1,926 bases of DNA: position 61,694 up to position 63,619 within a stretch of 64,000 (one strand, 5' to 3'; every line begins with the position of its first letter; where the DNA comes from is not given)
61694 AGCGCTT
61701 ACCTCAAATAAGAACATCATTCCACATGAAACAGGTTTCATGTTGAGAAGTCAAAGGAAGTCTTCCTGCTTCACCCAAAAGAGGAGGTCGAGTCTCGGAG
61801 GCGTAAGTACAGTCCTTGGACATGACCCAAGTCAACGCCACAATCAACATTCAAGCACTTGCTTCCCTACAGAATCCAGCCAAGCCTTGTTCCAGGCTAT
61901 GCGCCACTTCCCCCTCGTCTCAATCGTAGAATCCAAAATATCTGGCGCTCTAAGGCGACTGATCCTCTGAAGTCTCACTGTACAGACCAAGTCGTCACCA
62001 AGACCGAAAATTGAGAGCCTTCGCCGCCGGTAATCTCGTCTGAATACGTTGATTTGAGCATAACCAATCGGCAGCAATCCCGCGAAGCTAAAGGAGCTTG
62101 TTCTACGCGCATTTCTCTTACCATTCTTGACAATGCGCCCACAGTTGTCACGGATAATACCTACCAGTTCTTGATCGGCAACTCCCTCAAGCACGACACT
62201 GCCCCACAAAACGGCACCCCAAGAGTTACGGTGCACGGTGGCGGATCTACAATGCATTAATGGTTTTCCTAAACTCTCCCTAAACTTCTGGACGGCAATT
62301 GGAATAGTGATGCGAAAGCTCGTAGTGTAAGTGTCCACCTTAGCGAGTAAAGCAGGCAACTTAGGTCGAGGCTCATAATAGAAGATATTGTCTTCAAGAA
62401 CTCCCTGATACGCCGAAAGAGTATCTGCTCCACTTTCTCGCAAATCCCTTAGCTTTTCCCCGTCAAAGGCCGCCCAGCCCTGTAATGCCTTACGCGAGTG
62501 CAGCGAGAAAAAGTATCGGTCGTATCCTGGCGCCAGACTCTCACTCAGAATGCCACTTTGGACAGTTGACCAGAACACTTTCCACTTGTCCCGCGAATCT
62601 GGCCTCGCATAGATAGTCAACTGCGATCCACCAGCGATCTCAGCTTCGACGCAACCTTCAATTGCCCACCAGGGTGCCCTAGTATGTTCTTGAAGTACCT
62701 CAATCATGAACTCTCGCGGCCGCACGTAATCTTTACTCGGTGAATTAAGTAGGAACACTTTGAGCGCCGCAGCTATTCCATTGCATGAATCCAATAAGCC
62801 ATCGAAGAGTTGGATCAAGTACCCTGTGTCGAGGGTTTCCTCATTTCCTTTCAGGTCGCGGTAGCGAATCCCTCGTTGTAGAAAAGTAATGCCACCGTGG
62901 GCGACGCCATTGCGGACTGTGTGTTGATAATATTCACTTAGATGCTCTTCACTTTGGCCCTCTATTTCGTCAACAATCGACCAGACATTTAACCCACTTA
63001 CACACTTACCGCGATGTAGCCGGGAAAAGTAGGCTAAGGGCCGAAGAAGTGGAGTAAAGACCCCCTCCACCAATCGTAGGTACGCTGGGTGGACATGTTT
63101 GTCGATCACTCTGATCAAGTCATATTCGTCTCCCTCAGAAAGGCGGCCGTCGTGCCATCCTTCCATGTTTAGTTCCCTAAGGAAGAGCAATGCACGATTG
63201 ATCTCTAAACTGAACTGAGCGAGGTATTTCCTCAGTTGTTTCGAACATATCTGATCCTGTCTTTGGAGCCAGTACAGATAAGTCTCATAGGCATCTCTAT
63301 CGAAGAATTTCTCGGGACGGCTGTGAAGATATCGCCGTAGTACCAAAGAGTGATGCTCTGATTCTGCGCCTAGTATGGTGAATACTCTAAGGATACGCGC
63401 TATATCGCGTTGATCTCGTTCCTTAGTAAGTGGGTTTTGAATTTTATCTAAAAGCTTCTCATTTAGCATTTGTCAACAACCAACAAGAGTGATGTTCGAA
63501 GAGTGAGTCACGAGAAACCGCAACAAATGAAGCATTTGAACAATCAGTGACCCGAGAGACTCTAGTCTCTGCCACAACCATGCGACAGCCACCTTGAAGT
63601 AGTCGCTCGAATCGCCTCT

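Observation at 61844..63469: Orphan 541-aa protein with an R-x4-H (HEPN-type) motif: candidate uncharacterised defence or abortive-infection nuclease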

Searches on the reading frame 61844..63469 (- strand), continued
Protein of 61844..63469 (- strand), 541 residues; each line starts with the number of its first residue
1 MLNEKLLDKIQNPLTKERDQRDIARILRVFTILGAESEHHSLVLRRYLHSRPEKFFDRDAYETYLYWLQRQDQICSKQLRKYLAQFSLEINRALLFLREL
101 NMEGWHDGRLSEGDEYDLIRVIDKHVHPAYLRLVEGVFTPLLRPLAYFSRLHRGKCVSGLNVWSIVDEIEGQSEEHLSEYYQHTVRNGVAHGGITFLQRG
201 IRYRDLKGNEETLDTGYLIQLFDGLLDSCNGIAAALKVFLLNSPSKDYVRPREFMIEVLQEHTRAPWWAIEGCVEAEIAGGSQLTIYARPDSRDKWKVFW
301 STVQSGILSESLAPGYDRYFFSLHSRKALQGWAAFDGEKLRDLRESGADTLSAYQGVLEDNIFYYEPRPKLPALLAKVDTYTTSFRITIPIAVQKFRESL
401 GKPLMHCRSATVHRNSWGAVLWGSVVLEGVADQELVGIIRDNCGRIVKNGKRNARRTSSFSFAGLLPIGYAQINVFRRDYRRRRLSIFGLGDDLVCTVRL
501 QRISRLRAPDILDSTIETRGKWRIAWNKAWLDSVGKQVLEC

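Call 75: search_protein_families(library=pfam, proteins=[L059:7677-7901:+, L059:9578-9763:+, L059:9753-10379:+, L059:5779-6531:-, L056:7323-7694:+, L056:7036-7326:+, L057:7090-7404:+, L058:9817-10266:+, L007:7507-7716:+], max_evalue=0.1)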
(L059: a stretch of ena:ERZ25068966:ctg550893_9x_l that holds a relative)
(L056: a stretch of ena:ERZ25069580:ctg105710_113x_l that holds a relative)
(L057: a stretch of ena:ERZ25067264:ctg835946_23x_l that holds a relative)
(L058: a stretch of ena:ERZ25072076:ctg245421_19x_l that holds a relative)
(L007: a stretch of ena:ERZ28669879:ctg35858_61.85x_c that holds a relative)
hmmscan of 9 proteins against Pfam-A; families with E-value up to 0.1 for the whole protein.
L059:7677-7901:+ (74 aa): 3 families
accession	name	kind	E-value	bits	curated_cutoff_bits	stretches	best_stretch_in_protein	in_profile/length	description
PF05713.17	MobC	-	8.7e-13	49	23.2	1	19-60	1-43/45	Bacterial mobilisation protein (MobC)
PF21983.2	NikA-like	-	0.00074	20.1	27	1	15-35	51-71/72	Mobilization protein NikA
PF19796.4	DUF6280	-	0.028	15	27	1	13-67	20-67/86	Family of unknown function (DUF6280)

L059:9578-9763:+ (61 aa): 1 family
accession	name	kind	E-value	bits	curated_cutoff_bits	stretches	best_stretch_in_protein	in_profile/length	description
PF05713.17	MobC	-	5.4e-11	43.2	23.2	1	10-47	5-43/45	Bacterial mobilisation protein (MobC)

L059:9753-10379:+ (208 aa): 1 family
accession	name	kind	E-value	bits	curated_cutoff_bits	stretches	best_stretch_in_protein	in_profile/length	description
PF03432.20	Relaxase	-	3.2e-05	24.6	24.6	1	59-150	47-132/132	MobA/VirD2-like, nuclease domain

L059:5779-6531:- (250 aa): 0 families

L056:7323-7694:+ (123 aa): 0 families

L056:7036-7326:+ (96 aa): 0 families

L057:7090-7404:+ (104 aa): 0 families

L058:9817-10266:+ (149 aa): 0 families

L007:7507-7716:+ (69 aa): 0 families

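Call 97: find_related_loci(query=A4, collection=viral_contigs, flank=8000)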
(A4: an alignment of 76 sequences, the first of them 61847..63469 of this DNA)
Query A4 (541 aa) in viral_contigs; peptide patterns used: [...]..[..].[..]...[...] (x = any residue, [..] = any of these).
11 stretches matched a pattern; 1 encode a relative of the query (tblastn E <= 1e-3); 1 distinct loci.
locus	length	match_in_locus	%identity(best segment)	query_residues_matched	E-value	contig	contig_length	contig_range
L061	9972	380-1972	33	11-532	1e-84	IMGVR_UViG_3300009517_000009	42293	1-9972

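Call 99: search_protein_families(library=pfam, proteins=[L061:3251-3925:-, L061:4210-6330:+, L061:6355-7287:+, L061:7287-7928:+, L061:8737-9150:+, L039:1196-2002:+, L039:2125-2631:+, L039:2610-3275:+, L039:4987-5754:+, L039:5902-6597:+], max_evalue=0.001)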
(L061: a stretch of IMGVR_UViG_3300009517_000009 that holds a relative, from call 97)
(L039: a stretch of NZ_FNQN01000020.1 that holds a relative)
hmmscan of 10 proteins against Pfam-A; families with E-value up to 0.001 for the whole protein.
L061:3251-3925:- (224 aa): 5 families
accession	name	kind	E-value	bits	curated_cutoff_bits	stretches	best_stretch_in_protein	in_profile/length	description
PF01381.28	HTH_3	-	7.3e-14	52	23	1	11-61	4-54/55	Helix-turn-helix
PF12844.13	HTH_19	-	1e-12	48.2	30.2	1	7-64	3-60/64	Helix-turn-helix domain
PF00717.28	Peptidase_S24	-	5.4e-12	45.9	23.3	1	122-215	24-113/116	Peptidase S24-like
PF13560.12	HTH_31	-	2e-05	25.2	27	1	11-58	9-57/64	Helix-turn-helix domain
PF08279.18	HTH_11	-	0.00019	21.7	25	1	9-49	7-48/55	HTH domain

L061:4210-6330:+ (706 aa): 0 families

L061:6355-7287:+ (310 aa): 2 families
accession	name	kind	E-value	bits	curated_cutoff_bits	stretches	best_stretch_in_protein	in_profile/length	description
PF13401.12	AAA_22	-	6.5e-12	46.3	27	1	96-210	14-128/130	AAA domain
PF07724.20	AAA_2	-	1.3e-05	25.7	27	1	90-194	6-102/166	AAA domain (Cdc48 subfamily)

L061:7287-7928:+ (213 aa): 2 families
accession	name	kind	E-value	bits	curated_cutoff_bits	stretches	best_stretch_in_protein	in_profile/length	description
PF01637.24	ATPase_2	-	7.2e-05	23.1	33.2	1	36-146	22-139/225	ATPase domain predominantly from Archaea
PF13481.12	AAA_25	-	0.00031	20.9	27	1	35-125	34-156/195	AAA domain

L061:8737-9150:+ (137 aa): 0 families

L039:1196-2002:+ (268 aa): 0 families

L039:2125-2631:+ (168 aa): 0 families

L039:2610-3275:+ (221 aa): 1 family
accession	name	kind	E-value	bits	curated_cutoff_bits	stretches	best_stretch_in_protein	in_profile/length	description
PF00912.28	Transgly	-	1.7e-29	102.9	27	1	49-197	20-169/178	Transglycosylase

L039:4987-5754:+ (255 aa): 2 families
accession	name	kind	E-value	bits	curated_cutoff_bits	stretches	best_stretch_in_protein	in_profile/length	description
PF01936.24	NYN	-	5.2e-38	131.2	24.2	1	19-153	1-144/145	NYN domain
PF12872.13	OST-HTH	-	5.7e-13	49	23.8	1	182-245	7-67/71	OST-HTH/LOTUS domain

L039:5902-6597:+ (231 aa): 0 families

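Call 108: search_protein_families(library=padloc, alignment_id=A9, max_evalue=0.00001)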
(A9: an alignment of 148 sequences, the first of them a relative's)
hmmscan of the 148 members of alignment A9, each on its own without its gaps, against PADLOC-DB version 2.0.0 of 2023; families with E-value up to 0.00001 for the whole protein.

A. member 1, L008:248-1171:- (307 aa): 0 families

B. families by the number of members that match (of 148 scanned): 155 families (the first 25 are shown)
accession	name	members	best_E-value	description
PDLC03644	MTase_III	2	9.7e-139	Type III methyltransferase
PDLC03634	MTase_III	2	5.1e-75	Type III methyltransferase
PDLC03354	MTase_II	2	4e-74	Type II methyltransferase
PDLC03640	MTase_III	2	1.2e-73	Type III methyltransferase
PDLC03636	MTase_III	2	7.5e-62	Type III methyltransferase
PDLC03637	MTase_III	2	1e-61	Type III methyltransferase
PDLC03641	MTase_III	2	1.7e-59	Type III methyltransferase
PDLC03339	MTase_II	2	4.2e-57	Type II methyltransferase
PDLC03300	MTase_II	2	9.2e-44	Type II methyltransferase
PDLC03642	MTase_III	2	4.5e-41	Type III methyltransferase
PDLC03638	MTase_III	2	2.5e-39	Type III methyltransferase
PDLC03633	MTase_III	2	7.4e-38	Type III methyltransferase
PDLC03635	MTase_III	2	7.1e-35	Type III methyltransferase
PDLC03639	MTase_III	2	1.8e-34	Type III methyltransferase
PDLC03371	MTase_II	2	2.8e-34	Type II methyltransferase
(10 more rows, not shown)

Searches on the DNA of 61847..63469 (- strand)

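Call 87: build_rna_model(alignment_id=A7)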
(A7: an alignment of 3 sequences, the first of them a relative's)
Model R1 built from alignment A7 (3 sequences, 110 columns); structure: RNAalifold consensus.
model positions 110; base pairs 41; branch points 0; effective number of sequences 0.74; information 0.59 bits per position. Calibrated on 0.2 Mb of random sequence (short: E-values are rough).
structure used (alignment columns):
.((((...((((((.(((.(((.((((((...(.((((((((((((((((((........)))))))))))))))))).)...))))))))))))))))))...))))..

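Call 88: search_with_rna_model(model_id=R1, sources=[window, L003, L005, L007, L008, L009, L010, L011, L012, L013, L014, L015, L016, L017, L018, L019, L020, L021, L022, L023, L024, L025, L026, L027, L028, L030, L031, L032, L033, L034, L035, L036, L037, L038, L039, L040, L041, L042, L043, L044, L045, L046, L047, L048, L049, L050, L051, L052, L053, L054, L055, L056, L057, L058, L059], max_evalue=1)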
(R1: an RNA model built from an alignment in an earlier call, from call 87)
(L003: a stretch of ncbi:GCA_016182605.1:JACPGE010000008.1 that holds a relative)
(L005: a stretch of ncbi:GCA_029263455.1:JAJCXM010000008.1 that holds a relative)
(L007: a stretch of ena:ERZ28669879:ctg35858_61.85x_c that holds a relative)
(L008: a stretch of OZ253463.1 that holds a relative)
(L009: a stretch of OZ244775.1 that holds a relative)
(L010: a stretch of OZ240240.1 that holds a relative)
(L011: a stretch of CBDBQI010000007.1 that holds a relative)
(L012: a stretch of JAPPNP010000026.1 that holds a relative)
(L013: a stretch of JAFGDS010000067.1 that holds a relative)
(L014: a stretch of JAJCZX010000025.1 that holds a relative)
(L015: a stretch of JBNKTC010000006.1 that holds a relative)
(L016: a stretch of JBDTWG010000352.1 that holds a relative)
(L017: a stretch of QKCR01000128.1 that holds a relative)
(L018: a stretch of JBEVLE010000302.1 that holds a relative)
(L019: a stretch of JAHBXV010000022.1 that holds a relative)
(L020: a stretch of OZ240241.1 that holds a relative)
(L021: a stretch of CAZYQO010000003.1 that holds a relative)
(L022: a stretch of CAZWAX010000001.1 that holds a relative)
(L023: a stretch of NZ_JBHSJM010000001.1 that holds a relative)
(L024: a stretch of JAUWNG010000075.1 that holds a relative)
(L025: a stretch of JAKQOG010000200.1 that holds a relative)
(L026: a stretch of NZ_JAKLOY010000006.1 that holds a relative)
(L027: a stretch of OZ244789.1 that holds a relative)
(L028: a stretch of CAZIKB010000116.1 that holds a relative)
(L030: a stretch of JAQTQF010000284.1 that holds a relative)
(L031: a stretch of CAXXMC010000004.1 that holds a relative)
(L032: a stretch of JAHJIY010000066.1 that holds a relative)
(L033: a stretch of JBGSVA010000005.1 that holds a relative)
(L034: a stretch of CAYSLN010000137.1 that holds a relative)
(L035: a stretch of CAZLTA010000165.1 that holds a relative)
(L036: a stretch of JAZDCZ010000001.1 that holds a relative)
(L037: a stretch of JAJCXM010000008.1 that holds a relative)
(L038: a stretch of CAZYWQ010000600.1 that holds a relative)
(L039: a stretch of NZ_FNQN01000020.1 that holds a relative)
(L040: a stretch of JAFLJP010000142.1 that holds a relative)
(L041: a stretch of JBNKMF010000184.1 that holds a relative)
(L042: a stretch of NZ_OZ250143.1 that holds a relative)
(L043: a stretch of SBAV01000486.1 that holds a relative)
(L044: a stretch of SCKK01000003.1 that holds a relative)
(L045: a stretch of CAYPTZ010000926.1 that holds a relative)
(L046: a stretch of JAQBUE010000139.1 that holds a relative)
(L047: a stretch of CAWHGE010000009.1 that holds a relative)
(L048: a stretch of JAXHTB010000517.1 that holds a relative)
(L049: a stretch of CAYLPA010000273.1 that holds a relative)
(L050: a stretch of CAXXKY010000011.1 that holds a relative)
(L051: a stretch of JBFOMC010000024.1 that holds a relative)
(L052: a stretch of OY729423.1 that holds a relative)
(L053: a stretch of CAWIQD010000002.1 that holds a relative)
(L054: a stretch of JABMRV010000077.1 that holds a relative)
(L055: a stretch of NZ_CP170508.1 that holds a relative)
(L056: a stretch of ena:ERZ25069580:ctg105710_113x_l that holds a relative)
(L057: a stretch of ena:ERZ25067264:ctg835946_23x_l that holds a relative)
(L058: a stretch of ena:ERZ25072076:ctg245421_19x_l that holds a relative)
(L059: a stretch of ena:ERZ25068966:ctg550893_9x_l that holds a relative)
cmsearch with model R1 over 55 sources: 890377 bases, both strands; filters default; matches with E-value up to 1: 8.
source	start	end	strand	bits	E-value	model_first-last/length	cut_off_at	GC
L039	4892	5000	+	120.8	9.9e-30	1-110/110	no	0.42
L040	3865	3974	+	117.1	1.1e-28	1-110/110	no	0.45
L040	2152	2260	+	117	1.1e-28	1-110/110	no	0.47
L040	2151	2259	-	44.5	1.5e-08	1-110/110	no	0.48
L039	4891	4999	-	43.8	2.4e-08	1-110/110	no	0.43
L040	3864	3973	-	43.6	2.8e-08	1-110/110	no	0.45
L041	22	94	+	32.5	3.2e-05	1-110/110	no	0.53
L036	4373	4431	+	22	0.027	1-110/110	no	0.68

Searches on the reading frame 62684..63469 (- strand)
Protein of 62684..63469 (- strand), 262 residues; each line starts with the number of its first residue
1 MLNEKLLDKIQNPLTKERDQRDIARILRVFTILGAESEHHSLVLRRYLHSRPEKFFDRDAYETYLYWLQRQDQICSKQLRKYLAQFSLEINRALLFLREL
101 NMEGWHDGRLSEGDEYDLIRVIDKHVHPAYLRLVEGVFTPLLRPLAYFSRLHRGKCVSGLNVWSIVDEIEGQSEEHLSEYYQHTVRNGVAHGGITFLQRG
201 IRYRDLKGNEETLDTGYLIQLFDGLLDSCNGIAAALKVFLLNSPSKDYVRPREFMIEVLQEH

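Call 46: predict_structure(alignment_id=A3)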
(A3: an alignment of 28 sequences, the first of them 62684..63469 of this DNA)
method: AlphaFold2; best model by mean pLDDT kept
length: 262 residues; sequences in the alignment: 28
mean_pLDDT: 88.2   pTM: 0.88
mean pLDDT of the five models: 88.2, 87.8, 87.5, 87.4, 86.9
residues with pLDDT >= 90: 156; 70-90: 85; 50-70: 21; < 50: 0
segments of 3 or more residues with pLDDT < 50: none
pLDDT, mean of each block of 10 residues (from residue 1): 67 81 88 78 80 75 96 95 95 94 72 76 92 97 97 93 94 93 95 90 94 91 94 95 84 87 80
secondary structure, 60 per line:
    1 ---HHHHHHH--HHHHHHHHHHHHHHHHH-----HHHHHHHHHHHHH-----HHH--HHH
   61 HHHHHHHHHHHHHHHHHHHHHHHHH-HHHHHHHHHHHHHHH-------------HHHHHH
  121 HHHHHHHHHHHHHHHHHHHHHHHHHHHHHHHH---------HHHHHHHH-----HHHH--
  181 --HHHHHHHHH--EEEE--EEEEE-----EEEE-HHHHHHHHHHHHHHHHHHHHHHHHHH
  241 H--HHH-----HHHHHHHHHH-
elements in order: H4-10 H13-29 H35-47 H58-85 H87-101 H115-152 H162-169 H175-178 H183-191 E194-197 E200-204 E210-213 H215-241 H252-261

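Call 48: fold_search(model_id=the predicted structure, library=pdb)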
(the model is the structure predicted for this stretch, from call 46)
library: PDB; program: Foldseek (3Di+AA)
matches with E <= 10: 198; with E <= 0.001: 0
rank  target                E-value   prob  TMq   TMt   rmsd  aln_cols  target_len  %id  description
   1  8ixw_A                1.7e-01  0.28  0.12  0.17  13.6       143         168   10  Tilapia lake virus S8 segment (released 2024-04-10)
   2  8ixw_B                3.0e-01  0.23  0.15  0.22  13.4       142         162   10  Tilapia lake virus S8 segment (released 2024-04-10)
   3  3seo_B                5.1e-01  0.05  0.11  0.12  16.6       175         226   13  Crystal structure of VopL C terminal domain (released 2011-08-31)
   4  4m63_B                6.5e-01  0.06  0.11  0.13  19.4       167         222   12  Crystal Structure of a Filament-Like Actin Trimer Bound to the Bacterial Effector VopL (released 2013-10-23)
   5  4m63_A                7.5e-01  0.07  0.12  0.13  19.1       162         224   11  Crystal Structure of a Filament-Like Actin Trimer Bound to the Bacterial Effector VopL (released 2013-10-23)
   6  9w02_A                9.9e-01  0.06  0.15  0.15  18.1       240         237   10  Cryo-EM structure of TasH-tigRNA-ssDNA complex (released 2026-03-11)
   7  6obg_A                2.0e+00  0.06  0.13  0.13  14.1       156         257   12  Ricin A chain bound to VHH antibody V8E6 (released 2020-04-01)
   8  6vyk_A                2.3e+00  0.06  0.13  0.13  24.1       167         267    8  Cryo-EM structure of mechanosensitive channel MscS in PC-18:1 nanodiscs (released 2021-02-10)
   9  7zd7_A                2.7e+00  0.06  0.10  0.08  12.7       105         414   15  Crystal structure of the R24E/E352T double mutant of S-adenosyl-L-homocysteine hydrolase from Synechocystis sp. PCC 68 (released 2022-07-13)
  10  5edi_B                2.7e+00  0.04  0.12  0.10  19.1       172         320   11  CRYSTAL STRUCTURE OF HUMAN PHOSPHODIESTERASE 10 IN COMPLEX WITH c2(c(n1nc(nc1c(c2)C)CCc3nc(nn3C)N4CCCC4)C)Cl, micromol (released 2016-03-09)
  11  3gvp_D                2.7e+00  0.04  0.10  0.07  14.1       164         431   14  Human SAHH-like domain of human adenosylhomocysteinase 3 (released 2009-06-09)
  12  5aji_B                2.9e+00  0.07  0.13  0.14  20.1       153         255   10  MscS D67R1 high resolution (released 2015-07-08)
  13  7o5m_A                2.9e+00  0.05  0.11  0.08  12.6       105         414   15  Crystal structure of S-adenosyl-L-homocysteine hydrolase from Synechocystis sp. PCC 6803 cocrystallized with adenosine (released 2022-04-20)
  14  5aji_D                3.1e+00  0.10  0.16  0.16  20.1       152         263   10  MscS D67R1 high resolution (released 2015-07-08)
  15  1zx9                  3.1e+00  0.07  0.11  0.07  11.1        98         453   14  Crystal Structure of Tn501 MerA (released 2005-07-05)
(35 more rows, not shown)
